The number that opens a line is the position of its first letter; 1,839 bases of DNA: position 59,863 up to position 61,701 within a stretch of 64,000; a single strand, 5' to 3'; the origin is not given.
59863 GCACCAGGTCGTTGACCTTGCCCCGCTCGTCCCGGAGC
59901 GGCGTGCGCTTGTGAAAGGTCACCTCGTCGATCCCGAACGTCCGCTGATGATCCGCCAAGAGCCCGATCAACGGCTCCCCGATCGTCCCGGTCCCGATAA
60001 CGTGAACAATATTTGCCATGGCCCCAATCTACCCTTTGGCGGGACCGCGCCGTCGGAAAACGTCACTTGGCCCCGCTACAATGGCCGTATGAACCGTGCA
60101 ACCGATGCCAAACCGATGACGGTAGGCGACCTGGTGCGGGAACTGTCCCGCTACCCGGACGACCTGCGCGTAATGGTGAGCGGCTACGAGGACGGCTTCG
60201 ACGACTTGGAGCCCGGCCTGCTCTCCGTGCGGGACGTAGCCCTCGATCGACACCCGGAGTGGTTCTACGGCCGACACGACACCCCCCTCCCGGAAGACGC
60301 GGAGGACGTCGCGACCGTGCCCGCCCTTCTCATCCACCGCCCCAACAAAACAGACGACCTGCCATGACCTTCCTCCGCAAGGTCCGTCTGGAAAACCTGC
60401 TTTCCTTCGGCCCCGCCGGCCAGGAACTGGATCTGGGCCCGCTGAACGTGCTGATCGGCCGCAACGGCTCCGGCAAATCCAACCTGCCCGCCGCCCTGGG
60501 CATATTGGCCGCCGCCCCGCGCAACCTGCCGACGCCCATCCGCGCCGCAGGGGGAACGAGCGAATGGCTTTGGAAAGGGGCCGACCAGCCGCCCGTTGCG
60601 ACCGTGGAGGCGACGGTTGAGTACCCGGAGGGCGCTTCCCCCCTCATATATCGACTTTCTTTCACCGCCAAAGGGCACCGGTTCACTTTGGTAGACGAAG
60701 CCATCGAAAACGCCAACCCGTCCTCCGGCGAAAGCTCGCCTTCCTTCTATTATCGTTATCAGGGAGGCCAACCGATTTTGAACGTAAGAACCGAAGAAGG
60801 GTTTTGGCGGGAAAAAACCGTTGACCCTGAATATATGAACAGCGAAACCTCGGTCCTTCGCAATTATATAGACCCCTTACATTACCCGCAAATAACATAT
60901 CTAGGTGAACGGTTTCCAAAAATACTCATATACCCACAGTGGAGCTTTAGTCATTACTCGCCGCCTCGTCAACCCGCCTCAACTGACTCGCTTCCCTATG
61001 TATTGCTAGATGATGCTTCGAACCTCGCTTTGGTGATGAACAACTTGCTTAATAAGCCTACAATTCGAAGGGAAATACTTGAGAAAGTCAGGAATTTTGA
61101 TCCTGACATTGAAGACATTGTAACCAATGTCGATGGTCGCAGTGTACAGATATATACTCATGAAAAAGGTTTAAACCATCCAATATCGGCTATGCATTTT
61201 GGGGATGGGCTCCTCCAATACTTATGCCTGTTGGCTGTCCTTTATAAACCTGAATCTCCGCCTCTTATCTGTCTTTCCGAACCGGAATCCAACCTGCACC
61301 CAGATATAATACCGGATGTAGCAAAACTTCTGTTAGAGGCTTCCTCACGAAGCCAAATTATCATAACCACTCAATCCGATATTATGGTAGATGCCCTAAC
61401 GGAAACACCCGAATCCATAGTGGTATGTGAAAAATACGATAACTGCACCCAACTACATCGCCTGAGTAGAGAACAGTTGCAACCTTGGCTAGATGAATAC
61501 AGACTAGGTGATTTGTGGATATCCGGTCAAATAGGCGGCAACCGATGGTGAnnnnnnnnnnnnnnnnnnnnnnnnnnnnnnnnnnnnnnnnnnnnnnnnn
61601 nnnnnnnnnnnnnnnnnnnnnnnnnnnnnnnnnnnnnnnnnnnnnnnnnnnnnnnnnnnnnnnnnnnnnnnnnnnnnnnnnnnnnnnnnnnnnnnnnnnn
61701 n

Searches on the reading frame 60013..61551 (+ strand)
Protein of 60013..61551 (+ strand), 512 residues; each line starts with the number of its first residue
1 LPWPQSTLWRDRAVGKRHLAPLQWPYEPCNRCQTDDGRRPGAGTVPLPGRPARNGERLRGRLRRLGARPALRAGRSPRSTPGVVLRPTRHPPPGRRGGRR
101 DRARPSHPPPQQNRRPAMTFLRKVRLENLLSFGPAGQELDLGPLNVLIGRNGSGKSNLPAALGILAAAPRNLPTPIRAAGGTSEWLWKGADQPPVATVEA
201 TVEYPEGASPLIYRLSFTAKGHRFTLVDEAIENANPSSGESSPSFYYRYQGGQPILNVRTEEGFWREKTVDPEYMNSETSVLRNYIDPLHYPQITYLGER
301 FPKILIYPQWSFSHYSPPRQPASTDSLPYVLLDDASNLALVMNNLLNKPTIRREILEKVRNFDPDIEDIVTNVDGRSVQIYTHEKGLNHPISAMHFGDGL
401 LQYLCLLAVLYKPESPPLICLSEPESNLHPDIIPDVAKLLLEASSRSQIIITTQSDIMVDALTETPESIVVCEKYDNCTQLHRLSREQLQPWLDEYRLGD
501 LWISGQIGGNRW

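Call 29: search_protein_families(library=pfam, proteins=[window:60013-61551:+], max_evalue=0.001)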
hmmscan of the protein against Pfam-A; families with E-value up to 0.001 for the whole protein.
window:60013-61551:+ (512 aa): 5 families
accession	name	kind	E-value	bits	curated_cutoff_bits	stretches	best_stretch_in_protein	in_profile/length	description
PF13304.12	AAA_21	-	4.3e-26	93.1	27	2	357-460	220-304/304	AAA domain, putative AbiEii toxin, Type IV TA system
PF13175.12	AAA_15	-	7e-10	39.5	32.1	0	414-459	327-374/374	AAA ATPase domain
PF02463.25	SMC_N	-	1.9e-09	37.7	40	1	120-162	1-44/220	RecF/RecN/SMC N terminal domain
PF13476.12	AAA_23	-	6.3e-05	24.1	27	1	123-158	1-35/201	AAA domain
PF11398.14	DUF2813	-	0.00084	19.3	21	0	412-462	280-328/372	Protein of unknown function (DUF2813)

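Call 54: search_protein_families(library=padloc, proteins=[window:60013-61551:+], max_evalue=0.001)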
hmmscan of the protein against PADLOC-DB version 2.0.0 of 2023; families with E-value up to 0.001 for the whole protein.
window:60013-61551:+ (512 aa): 73 families (the best 25 are shown)
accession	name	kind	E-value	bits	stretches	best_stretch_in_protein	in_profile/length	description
PDLC04177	HEC-01A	-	2e-145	482.8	1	119-512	3-393/393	-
PDLC04175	HEC-01A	-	1.1e-50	170.7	1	121-510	6-361/363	-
PDLC04183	HEC-01A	-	1.6e-37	127.5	2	319-510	204-401/402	-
PDLC04182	HEC-01A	-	6.9e-37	125.4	1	121-508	15-401/406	-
PDLC04178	HEC-01A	-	2.8e-31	107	1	117-502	5-375/399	-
PDLC04176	HEC-01A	-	1.3e-27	95.1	1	140-509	21-367/371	-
PDLC04174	HEC-01A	-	2.1e-26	90.8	1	331-509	78-260/264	-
PDLC02980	AriA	-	1.5e-25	88.8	1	144-458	1-302/304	-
PDLC04144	HEC-01B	-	5e-21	73.3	1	123-509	5-391/395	-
PDLC04391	PDC-M07A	-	1.7e-20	71.4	1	121-507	2-401/412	-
PDLC04184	HEC-01A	-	6.9e-20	69.5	2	319-468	232-400/464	-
PDLC04389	PDC-M07A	-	5.8e-19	66.4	2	333-500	224-416/443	-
PDLC02335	AbiLi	-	3e-18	64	1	117-486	46-264/326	AbiLi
PDLC04180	HEC-01A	-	1.4e-17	62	2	380-487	239-349/382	-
PDLC04393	PDC-M07A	-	4.7e-16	56.8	2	331-475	219-370/435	-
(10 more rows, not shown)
